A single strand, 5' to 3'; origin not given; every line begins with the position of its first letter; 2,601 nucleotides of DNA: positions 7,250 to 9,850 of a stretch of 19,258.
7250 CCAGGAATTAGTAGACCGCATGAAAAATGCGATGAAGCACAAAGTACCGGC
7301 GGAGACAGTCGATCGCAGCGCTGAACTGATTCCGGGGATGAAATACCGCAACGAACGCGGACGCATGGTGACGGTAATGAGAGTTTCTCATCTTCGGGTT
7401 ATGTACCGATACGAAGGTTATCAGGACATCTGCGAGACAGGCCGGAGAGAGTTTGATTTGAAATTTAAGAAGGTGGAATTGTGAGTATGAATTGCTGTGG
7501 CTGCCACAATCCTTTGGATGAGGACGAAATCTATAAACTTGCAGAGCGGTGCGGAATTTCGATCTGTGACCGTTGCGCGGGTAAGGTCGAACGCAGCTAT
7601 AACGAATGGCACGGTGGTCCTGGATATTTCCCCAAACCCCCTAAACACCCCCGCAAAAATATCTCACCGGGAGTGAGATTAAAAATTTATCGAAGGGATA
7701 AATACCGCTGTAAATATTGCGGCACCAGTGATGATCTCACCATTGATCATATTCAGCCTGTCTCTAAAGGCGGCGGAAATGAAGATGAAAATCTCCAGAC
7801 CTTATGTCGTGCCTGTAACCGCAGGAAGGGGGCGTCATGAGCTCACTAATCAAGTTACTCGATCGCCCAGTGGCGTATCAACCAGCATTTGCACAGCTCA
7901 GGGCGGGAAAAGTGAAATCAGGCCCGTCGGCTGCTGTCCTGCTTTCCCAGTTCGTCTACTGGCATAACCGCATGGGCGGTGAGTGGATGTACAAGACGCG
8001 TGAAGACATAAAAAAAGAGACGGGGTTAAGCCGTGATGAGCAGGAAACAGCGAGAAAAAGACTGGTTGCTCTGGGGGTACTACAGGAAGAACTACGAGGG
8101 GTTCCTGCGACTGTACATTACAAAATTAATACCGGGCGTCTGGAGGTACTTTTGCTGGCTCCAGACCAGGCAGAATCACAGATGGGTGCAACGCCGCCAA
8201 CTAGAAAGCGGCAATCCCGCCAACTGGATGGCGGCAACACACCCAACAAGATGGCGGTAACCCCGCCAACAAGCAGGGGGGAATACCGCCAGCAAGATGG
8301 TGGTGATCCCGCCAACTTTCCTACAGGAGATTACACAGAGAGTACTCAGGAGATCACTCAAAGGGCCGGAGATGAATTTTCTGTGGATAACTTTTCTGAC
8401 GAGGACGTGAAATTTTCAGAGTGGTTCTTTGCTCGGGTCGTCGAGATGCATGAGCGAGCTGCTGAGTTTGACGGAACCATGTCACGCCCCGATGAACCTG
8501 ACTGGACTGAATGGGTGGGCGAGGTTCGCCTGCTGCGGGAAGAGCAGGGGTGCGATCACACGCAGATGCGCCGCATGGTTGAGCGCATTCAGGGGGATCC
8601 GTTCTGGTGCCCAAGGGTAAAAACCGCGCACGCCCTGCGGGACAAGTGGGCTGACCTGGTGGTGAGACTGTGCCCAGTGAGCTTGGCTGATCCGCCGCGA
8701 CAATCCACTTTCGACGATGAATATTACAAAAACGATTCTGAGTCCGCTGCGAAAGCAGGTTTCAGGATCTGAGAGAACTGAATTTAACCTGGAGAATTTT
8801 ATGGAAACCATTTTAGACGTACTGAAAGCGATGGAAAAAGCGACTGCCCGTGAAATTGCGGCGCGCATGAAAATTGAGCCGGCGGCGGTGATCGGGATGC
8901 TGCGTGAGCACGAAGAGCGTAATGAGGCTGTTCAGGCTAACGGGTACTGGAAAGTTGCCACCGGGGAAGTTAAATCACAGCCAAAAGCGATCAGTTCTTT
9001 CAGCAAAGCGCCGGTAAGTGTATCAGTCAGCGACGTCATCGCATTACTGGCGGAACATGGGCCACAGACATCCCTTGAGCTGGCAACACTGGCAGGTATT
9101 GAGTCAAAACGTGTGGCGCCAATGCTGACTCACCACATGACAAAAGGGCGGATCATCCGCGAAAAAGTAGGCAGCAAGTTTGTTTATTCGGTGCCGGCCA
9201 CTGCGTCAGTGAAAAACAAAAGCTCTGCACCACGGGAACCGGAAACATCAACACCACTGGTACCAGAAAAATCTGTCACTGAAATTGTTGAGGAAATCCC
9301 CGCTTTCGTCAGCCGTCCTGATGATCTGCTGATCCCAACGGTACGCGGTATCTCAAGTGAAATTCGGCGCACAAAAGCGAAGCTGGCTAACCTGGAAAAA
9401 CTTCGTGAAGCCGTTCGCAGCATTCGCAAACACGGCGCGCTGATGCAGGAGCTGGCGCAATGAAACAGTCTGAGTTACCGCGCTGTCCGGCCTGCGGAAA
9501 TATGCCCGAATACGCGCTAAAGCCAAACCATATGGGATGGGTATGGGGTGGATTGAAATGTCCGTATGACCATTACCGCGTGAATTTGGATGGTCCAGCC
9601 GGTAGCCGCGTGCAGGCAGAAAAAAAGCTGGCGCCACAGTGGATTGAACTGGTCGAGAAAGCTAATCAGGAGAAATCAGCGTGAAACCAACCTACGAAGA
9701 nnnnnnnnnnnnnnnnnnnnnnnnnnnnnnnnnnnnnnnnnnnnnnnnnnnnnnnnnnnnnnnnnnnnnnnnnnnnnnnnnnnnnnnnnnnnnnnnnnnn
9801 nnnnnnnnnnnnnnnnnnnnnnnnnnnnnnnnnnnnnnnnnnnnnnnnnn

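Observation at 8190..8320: Iteron array (putative ori) embedded in the O-like gene; no recognisable helicase loader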

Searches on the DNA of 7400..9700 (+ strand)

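Call 9: search_dna_similar(query=window:7400-9700:+, collection=phages, mode=near, max_rows=25)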
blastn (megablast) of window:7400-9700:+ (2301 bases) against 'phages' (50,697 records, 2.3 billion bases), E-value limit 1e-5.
No match.

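Call 10: search_dna_similar(query=window:7400-9700:+, collection=ecoli_genomes, mode=near, max_rows=15)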
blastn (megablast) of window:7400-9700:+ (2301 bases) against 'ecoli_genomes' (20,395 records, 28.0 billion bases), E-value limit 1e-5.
No match.

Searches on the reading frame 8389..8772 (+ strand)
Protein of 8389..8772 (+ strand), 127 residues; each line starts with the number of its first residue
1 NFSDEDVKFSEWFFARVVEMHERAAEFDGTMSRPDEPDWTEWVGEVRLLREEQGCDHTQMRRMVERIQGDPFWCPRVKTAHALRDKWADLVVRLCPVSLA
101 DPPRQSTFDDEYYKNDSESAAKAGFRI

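Call 89: search_dna_similar(query=window:8389-8772:+, collection=phages, mode=protein, max_rows=60, rows=spread, max_evalue=0.001)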
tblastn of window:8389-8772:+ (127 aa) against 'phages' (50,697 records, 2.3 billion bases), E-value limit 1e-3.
Records with a match: 299; places in all: 299; records where one place covers at least 80% of the query: 23.
Best place of each record, by identity: <60% 299.
By first word of the organism name: Escherichia 97; Vibrio 84; Stx1a-converting 37; Klebsiella 24; Enterobacteria 14; Stx 6; Shigella 5; Bacillus 5; Edwardsiella 4; Stx1 4; and 11 more.
By host as written in the record: - 168; Escherichia coli 27; Klebsiella pneumoniae 16; Escherichia coli ECOR13 8; Escherichia coli C 8; Escherichia coli str. K-12 substr. MG1655 7; Bacillus subtilis 5; Klebsiella pneumoniae KH43 3; and 41 more.
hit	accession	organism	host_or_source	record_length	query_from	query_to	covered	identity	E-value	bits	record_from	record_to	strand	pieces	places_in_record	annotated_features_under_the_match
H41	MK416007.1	Klebsiella phage ST405-OXA48phi1.2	Klebsiella pneumoniae ST405-OXA48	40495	3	100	77%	49.0%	2e-31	122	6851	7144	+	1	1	hypothetical protein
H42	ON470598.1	Escherichia phage vB_EcoS-569R4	Escherichia coli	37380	3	126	98%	37.6%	2e-22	97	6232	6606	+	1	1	DNA replication protein O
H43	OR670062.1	Escherichia phage SKA5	Escherichia coli APEC strain QZJM25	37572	3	126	98%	37.6%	2e-22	97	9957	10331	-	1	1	DNA replication protein O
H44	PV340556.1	Escherichia phage PhiR29_1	Escherichia coli ECOR13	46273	3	126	98%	37.6%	3e-22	96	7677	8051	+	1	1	DNA replication protein O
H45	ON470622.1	Escherichia phage vB_EcoS-716R3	Escherichia coli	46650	3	94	72%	39.1%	6e-18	84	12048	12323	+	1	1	DNA replication protein O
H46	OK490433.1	Klebsiella phage Kp4872-1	Klebsiella pneumoniae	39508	3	94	72%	39.1%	6e-18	84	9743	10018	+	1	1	record has no annotation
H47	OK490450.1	Klebsiella phage Kp4877-4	Klebsiella pneumoniae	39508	3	94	72%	39.1%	6e-18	84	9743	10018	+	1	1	record has no annotation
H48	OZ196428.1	Vibrio phage F89 g1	Seawater and oysters mix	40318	2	107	83%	29.2%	2e-6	50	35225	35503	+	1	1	DnaD-like helicase loader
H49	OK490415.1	Klebsiella phage Kp4862-1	Klebsiella pneumoniae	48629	5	104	79%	30.4%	2e-4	45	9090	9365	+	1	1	record has no annotation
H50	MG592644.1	Vibrio phage 1.276.O._10N.286.54.E4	Vibrio cyclitrophicus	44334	2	107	83%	27.4%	7e-5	46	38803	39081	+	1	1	hypothetical protein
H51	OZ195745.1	Vibrio phage K75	Seawater and oysters mix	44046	2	93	72%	28.3%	7e-5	46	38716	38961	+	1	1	replication initiation O-like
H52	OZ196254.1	Vibrio phage K72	Seawater and oysters mix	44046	2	93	72%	28.3%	7e-5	46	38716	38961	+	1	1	replication initiation O-like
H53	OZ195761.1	Vibrio phage K63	Seawater and oysters mix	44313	2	93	72%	28.3%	7e-5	46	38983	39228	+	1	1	replication initiation O-like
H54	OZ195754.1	Vibrio phage K60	Seawater and oysters mix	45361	2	93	72%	28.3%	7e-5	46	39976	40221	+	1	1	replication initiation O-like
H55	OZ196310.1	Vibrio phage K17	Seawater and oysters mix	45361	2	93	72%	28.3%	7e-5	46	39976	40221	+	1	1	replication initiation O-like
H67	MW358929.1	Providencia phage PSTRCR_117lys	sewage sample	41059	31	102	57%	36.1%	1e-10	63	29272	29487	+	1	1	DNA replication protein O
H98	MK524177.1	Escherichia phage PHB10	Escherichia coli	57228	3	104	80%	24.3%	5e-4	44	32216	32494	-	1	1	replication protein O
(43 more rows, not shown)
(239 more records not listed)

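Call 90: get_annotated_region(hit=H41, flank=2500)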
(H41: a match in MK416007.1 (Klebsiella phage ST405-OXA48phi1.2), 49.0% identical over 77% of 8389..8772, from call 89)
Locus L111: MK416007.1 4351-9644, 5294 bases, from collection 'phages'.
description: Klebsiella phage ST405-OXA48phi1.2, complete genome.
organism: Klebsiella phage ST405-OXA48phi1.2 (NCBI taxid 2510484)
taxonomy: Viruses; Duplodnaviria; Heunggongvirae; Uroviricota; Caudoviricetes
host: Klebsiella pneumoniae ST405-OXA48; source: -; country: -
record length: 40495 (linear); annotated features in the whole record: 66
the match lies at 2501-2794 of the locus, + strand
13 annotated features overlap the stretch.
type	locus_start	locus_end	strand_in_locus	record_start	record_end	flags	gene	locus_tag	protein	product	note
CDS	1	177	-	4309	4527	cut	-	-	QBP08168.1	hypothetical protein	-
CDS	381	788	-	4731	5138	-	-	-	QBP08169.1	regulatory protein Cro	Transcriptional regulator DicA, Cro/C1 family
CDS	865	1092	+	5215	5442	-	-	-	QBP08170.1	regulatory protein Cro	-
CDS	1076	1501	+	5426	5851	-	-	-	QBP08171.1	repressor CII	-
CDS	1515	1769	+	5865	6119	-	-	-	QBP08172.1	hypothetical protein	-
CDS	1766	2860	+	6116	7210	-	-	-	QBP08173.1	hypothetical protein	-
CDS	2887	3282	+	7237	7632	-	-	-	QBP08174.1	hypothetical protein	-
CDS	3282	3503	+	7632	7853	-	-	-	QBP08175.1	hypothetical protein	Hypothetical protein (NAD-dependent DNA ligase LigA)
CDS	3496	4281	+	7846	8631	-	-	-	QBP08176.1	hypothetical protein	Hypothetical protein (PRTRC_parB)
CDS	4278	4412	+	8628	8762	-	-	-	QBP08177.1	hypothetical protein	Hypothetical protein HMPREF1619_03311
CDS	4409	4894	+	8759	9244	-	-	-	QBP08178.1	hypothetical protein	-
CDS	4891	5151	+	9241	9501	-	-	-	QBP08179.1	hypothetical protein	Hypothetical protein, DUF4752 family protein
CDS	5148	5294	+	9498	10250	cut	-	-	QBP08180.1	hypothetical protein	-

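Call 91: get_annotated_region(hit=H45, flank=2500)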
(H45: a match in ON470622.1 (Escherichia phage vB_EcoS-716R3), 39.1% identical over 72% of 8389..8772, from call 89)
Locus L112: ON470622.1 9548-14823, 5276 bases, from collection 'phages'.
description: Escherichia phage vB_EcoS-716R3, partial genome.
organism: Escherichia phage vB_EcoS-716R3 (NCBI taxid 2946119)
taxonomy: Viruses; Duplodnaviria; Heunggongvirae; Uroviricota; Caudoviricetes
host: Escherichia coli; source: -; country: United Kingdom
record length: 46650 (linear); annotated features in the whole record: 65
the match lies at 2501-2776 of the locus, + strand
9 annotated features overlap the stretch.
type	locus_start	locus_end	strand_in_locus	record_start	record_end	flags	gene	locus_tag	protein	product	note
CDS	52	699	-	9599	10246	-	-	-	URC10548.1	repressor protein CI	-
CDS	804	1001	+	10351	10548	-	-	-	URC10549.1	DNA-binding transcriptional regulator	DNA-binding transcriptional regulator Cro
CDS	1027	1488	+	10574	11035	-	-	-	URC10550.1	hypothetical protein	-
CDS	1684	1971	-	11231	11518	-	-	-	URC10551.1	hypothetical protein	-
CDS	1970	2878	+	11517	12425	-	-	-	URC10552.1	DNA replication protein O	-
CDS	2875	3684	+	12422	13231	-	-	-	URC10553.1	putative DNA methylase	-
CDS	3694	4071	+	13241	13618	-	-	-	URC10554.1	holliday junction resolvase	holliday junction resolvase / Crossover junction endodeoxyribonuclease rusA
CDS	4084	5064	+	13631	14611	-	-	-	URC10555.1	hypothetical protein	-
CDS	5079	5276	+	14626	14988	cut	-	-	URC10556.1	antitermination protein Q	-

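Call 92: get_annotated_region(hit=H67, flank=2500)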
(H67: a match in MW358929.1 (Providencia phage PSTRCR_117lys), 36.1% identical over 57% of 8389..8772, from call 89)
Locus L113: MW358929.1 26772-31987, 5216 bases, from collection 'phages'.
description: Providencia phage PSTRCR_117lys, complete genome.
organism: Providencia phage PSTRCR_117lys (NCBI taxid 2800825)
taxonomy: Viruses; Duplodnaviria; Heunggongvirae; Uroviricota; Caudoviricetes; Hendrixvirinae
host: -; source: sewage sample; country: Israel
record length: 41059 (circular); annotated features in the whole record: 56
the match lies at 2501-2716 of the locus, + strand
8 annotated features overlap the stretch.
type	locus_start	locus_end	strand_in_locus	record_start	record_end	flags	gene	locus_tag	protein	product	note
CDS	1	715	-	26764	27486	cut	-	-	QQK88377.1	transcriptional regulator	-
CDS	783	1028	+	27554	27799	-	-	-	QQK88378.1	hypothetical protein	-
CDS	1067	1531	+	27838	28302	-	-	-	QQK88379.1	hypothetical protein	-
CDS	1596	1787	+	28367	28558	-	-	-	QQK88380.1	hypothetical protein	-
CDS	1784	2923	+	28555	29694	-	-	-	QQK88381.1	DNA replication protein O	-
CDS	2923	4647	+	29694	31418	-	-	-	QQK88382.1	DNA-cytosine methyltransferase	-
CDS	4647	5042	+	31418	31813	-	-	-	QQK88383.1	hypothetical protein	-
CDS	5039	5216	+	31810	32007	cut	-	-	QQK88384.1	hypothetical protein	-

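Call 93: get_annotated_region(hit=H48, flank=2500)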
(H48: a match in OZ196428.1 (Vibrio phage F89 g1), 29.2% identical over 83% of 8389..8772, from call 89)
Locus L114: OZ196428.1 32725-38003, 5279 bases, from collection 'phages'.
description: Vibrio phage F89 g1 genome assembly, chromosome: VPF89_g1_1.
organism: Vibrio phage F89 g1 (NCBI taxid 3105358)
taxonomy: Viruses
host: -; source: Seawater and oysters mix; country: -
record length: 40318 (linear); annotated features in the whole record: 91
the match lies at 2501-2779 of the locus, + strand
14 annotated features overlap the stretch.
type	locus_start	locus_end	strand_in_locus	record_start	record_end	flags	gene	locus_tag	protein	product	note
CDS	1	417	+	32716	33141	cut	-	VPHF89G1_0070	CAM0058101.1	antimicrobial peptide resistance and lipid A acyl ation protein PagP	-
CDS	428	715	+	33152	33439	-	-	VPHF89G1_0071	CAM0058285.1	hypothetical protein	-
CDS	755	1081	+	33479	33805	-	-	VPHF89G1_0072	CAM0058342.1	hypothetical protein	-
CDS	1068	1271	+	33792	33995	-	-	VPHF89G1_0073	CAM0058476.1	hypothetical protein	-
CDS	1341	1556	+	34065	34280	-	-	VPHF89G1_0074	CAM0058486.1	hypothetical protein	-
CDS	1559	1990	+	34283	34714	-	-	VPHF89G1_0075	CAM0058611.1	Arc-like repressor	-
CDS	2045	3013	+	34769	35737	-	-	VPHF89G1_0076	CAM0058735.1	DnaD-like helicase loader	-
CDS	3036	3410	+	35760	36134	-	-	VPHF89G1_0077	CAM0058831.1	hypothetical protein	-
CDS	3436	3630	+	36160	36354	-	-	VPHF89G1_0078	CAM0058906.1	hypothetical protein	-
CDS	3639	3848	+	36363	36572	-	-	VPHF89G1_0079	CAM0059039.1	hypothetical protein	-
CDS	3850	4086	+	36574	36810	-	-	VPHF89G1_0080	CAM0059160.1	hypothetical protein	-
CDS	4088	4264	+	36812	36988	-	-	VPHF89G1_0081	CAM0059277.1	hypothetical protein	-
CDS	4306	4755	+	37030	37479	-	-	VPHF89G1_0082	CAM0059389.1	hypothetical protein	-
CDS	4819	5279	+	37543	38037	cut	-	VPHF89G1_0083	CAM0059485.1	hypothetical protein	-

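Call 94: get_annotated_region(hit=H98, flank=2500)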
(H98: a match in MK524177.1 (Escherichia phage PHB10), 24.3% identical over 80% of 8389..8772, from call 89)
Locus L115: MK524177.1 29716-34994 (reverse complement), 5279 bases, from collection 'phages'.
description: Escherichia phage PHB10, complete genome.
organism: Escherichia phage PHB10 (NCBI taxid 2530035)
taxonomy: Viruses; Duplodnaviria; Heunggongvirae; Uroviricota; Caudoviricetes
host: Escherichia coli; source: -; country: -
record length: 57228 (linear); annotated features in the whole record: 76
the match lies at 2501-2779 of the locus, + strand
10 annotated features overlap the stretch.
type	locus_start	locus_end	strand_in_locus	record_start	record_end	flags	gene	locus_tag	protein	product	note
CDS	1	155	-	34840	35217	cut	-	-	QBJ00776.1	hypothetical protein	-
CDS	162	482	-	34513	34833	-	-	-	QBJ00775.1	hypothetical protein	-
CDS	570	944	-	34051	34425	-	-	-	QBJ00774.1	regulator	-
CDS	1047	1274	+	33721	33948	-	-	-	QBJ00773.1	hypothetical protein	-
CDS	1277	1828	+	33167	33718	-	-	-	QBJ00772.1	hypothetical protein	-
CDS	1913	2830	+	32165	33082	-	-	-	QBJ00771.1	replication protein O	-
CDS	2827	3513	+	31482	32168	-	-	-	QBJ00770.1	replication protein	-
CDS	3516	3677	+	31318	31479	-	-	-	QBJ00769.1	hypothetical protein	-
CDS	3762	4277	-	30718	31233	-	-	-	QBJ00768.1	MdaB protein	-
CDS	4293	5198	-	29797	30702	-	-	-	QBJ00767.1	aldo/keto reductase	-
